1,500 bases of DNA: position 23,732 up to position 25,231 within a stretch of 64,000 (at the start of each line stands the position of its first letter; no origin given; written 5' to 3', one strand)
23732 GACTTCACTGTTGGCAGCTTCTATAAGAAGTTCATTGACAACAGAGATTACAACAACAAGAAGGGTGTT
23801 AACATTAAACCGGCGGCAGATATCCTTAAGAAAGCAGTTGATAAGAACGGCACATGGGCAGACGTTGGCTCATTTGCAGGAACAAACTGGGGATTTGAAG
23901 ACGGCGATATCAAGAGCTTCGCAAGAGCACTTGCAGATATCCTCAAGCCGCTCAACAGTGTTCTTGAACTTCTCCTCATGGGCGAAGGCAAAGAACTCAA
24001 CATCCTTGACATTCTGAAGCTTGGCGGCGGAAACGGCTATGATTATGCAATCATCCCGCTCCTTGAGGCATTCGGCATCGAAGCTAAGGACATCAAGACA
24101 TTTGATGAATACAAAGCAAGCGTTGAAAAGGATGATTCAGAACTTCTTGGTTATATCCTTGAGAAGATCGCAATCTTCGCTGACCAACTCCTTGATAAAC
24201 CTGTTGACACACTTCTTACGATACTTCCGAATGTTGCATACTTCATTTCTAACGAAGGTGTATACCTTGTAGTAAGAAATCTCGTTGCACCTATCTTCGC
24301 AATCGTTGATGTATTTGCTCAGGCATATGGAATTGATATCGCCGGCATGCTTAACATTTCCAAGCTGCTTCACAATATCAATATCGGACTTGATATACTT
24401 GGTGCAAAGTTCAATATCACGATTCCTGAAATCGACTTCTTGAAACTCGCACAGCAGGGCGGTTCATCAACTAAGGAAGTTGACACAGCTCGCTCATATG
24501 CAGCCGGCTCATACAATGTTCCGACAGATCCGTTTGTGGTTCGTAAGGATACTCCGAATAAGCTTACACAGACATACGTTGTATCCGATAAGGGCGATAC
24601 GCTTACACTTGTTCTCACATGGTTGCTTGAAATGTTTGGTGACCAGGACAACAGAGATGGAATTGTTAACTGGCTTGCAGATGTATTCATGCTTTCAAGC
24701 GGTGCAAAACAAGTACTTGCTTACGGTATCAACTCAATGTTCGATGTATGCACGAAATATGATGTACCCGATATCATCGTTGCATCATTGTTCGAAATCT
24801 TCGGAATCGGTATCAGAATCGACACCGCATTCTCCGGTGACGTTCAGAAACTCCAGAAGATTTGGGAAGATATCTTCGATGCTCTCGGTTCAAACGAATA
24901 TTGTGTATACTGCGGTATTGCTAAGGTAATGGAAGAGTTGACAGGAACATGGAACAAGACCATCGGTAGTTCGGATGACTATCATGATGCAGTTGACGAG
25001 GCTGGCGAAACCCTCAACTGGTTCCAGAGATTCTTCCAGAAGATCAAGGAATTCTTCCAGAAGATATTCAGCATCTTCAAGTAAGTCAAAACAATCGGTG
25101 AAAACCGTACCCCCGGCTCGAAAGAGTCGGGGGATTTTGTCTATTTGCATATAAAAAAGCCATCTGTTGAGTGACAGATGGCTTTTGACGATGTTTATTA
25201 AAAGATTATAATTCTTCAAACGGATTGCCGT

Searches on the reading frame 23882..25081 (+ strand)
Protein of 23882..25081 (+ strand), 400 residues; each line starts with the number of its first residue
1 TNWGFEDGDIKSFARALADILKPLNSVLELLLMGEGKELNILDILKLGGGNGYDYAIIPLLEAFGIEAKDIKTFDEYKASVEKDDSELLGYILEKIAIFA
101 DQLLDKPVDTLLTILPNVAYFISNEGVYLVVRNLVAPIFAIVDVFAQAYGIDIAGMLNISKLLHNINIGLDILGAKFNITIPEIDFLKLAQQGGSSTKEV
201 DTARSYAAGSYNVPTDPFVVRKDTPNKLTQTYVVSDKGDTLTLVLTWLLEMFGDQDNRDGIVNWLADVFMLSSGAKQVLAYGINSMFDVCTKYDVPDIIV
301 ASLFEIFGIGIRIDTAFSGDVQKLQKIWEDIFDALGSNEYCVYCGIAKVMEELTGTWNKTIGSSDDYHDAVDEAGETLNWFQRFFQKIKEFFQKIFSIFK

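Call 63: find_related_loci(query=window:23882-25081:+, collection=metagenome_contigs, flank=8000)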
Query window:23882-25081:+ (400 aa) in metagenome_contigs; peptide patterns used: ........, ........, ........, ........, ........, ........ (x = any residue, [..] = any of these).
141 stretches matched a pattern; 23 encode a relative of the query (tblastn E <= 1e-3); 23 distinct loci.
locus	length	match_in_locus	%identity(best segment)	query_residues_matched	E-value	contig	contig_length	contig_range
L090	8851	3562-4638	28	2-394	3e-38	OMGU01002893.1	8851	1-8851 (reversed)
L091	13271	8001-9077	28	2-394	5e-38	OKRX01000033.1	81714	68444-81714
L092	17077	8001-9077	26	2-394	1e-33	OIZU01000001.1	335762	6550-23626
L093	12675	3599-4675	26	2-394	1e-33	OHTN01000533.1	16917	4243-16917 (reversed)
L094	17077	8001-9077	26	2-394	1e-33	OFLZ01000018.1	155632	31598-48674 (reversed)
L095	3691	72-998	28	2-335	5e-32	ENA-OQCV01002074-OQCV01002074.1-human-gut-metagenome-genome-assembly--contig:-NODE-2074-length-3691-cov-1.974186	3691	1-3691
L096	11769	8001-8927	28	2-335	7e-32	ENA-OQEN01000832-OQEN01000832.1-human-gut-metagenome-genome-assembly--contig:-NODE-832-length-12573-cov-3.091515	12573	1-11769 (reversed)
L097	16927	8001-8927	28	2-335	1e-31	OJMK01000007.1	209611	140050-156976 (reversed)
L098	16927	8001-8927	28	2-335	2e-31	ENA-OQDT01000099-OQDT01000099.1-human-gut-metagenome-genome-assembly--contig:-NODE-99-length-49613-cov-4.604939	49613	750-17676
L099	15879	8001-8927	28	2-335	1e-31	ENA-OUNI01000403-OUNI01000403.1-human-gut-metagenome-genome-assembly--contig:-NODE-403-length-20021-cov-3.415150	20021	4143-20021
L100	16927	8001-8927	28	2-335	2e-31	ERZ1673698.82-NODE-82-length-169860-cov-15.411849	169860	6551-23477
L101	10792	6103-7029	28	2-335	1e-31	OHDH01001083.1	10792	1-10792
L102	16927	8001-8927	28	2-335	1e-31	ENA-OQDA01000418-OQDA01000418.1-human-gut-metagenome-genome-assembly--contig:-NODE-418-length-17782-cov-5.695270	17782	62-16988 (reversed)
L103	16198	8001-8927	28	2-335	2e-31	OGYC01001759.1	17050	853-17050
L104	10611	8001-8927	28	2-335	3e-31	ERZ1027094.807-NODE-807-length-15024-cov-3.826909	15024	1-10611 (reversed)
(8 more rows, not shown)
